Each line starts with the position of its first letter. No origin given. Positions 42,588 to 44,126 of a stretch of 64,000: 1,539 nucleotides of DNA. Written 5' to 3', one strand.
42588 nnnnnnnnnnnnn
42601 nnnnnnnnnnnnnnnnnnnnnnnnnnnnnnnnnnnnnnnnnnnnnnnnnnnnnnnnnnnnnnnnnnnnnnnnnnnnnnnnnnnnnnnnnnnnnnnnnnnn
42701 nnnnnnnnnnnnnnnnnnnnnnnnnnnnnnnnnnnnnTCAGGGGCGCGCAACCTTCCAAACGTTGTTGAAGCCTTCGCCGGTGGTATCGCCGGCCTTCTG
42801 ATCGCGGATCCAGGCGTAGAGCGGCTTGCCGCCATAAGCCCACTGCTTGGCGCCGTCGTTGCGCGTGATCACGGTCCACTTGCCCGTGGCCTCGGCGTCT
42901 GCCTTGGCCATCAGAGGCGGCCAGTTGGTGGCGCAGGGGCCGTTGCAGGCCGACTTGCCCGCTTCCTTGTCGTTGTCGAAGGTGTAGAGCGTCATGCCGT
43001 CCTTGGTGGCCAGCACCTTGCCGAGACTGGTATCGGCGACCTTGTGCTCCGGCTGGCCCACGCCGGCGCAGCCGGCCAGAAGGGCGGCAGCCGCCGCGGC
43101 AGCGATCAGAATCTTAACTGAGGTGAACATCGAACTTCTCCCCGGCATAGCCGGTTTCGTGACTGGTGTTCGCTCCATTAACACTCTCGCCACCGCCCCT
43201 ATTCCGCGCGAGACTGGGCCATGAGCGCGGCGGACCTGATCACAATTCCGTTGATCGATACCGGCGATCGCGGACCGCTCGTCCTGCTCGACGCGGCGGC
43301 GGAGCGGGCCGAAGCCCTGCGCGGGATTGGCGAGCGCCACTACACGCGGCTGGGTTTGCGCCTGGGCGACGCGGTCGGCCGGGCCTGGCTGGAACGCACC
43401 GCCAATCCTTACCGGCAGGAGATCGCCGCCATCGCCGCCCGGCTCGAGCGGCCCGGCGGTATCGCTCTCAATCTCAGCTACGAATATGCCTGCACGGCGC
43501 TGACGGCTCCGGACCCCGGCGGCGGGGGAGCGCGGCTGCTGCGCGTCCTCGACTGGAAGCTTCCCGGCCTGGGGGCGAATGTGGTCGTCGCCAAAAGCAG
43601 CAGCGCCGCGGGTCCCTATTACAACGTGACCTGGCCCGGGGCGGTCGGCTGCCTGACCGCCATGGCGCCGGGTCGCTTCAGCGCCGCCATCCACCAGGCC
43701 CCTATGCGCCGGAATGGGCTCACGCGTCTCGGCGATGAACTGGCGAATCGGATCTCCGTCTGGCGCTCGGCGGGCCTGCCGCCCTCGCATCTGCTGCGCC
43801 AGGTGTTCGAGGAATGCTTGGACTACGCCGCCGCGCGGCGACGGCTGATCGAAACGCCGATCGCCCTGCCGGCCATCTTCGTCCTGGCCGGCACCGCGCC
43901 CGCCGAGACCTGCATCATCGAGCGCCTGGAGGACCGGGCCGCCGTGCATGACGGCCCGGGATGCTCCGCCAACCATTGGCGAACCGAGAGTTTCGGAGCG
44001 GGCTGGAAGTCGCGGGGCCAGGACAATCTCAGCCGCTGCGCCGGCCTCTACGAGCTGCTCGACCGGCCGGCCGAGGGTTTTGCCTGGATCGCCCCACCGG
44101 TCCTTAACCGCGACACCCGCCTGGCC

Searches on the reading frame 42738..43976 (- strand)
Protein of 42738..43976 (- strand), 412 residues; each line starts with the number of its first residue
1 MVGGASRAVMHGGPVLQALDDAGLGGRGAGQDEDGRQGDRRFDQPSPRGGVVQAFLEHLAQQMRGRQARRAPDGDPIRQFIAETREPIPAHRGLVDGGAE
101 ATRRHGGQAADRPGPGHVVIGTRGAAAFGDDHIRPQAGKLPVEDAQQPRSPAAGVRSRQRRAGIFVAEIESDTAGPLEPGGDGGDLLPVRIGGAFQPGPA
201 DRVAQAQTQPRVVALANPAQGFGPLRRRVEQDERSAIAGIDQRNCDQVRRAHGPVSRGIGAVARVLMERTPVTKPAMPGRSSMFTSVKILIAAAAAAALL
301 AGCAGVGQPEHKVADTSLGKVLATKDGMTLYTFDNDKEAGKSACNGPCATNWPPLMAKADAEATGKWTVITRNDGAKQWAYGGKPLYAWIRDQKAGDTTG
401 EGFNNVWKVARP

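Call 76: search_protein_families(library=pfam, proteins=[window:42738-43976:-], max_evalue=0.001)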
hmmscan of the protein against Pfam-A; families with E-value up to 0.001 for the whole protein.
window:42738-43976:- (412 aa): 1 family
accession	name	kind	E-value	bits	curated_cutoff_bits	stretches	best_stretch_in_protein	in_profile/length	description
PF03640.20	Lipoprotein_15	-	2.4e-32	110.6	24.4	2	368-410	1-46/47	Secreted repeat of unknown function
